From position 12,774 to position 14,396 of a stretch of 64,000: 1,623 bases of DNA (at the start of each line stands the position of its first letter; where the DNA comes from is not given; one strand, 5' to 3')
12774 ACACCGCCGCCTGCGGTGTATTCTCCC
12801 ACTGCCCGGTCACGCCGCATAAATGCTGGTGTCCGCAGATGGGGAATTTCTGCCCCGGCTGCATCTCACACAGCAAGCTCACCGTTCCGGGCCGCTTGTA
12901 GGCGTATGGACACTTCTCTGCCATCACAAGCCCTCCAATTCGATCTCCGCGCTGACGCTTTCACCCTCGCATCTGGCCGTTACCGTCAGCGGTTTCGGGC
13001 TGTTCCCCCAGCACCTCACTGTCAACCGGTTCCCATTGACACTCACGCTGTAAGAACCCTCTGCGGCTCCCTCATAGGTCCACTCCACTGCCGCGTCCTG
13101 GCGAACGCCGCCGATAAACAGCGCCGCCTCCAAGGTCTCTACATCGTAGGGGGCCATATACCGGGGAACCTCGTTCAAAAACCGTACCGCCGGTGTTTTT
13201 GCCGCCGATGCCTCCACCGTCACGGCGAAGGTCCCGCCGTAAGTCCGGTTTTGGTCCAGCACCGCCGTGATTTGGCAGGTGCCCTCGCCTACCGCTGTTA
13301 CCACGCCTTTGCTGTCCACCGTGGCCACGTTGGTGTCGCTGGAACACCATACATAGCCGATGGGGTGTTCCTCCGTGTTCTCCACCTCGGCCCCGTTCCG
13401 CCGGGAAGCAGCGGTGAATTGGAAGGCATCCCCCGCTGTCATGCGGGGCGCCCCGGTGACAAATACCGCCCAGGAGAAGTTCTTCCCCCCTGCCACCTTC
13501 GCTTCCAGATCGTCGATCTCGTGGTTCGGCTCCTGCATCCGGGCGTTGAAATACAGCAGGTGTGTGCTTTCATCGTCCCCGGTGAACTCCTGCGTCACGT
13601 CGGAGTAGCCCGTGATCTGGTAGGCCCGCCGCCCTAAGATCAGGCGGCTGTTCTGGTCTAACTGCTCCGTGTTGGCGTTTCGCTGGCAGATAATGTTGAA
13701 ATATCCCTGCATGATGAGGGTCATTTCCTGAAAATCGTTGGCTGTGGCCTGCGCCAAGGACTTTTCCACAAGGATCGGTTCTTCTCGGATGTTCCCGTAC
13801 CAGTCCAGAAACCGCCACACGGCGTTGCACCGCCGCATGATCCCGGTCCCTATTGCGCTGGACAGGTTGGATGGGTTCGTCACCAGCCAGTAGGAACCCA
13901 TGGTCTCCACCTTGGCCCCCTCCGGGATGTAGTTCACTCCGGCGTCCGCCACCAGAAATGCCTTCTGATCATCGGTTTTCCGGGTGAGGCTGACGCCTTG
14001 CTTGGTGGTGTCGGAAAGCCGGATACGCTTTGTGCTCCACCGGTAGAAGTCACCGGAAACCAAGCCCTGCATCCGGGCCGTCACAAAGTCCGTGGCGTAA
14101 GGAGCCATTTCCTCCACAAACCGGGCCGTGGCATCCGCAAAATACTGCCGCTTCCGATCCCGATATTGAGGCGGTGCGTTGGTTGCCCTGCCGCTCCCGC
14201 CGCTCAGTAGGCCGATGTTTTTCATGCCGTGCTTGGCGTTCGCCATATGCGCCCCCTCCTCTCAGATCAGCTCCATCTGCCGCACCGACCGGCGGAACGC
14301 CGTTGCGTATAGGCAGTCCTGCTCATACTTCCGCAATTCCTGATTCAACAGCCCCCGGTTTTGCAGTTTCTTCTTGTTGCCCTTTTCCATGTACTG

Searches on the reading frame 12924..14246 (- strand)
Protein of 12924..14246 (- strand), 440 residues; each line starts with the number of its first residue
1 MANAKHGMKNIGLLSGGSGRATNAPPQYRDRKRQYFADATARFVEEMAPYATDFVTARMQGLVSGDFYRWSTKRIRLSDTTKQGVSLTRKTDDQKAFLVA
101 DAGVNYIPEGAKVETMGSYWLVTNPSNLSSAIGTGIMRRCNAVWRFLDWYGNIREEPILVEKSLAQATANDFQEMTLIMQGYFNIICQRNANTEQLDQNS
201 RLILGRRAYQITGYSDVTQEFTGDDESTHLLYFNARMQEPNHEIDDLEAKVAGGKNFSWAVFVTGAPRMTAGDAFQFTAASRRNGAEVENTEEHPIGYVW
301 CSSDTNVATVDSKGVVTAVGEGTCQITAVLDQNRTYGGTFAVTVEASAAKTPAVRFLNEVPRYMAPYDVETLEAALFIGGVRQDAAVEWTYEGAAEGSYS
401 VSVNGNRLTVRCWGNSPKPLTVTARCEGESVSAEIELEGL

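Call 12: search_protein_families(library=phrogs, max_evalue=0.00001, proteins=[window:12924-14246:-])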
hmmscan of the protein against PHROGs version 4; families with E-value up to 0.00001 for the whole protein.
window:12924-14246:- (440 aa): 3 families
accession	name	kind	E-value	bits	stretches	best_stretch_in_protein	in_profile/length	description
phrog_16444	-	unknown function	1e-17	64.7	1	105-333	67-286/397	-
phrog_215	-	head and packaging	2.9e-10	40.8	1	299-356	258-315/491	structural protein with Ig domain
phrog_10059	-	unknown function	1.6e-06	28.1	1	296-344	213-261/345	-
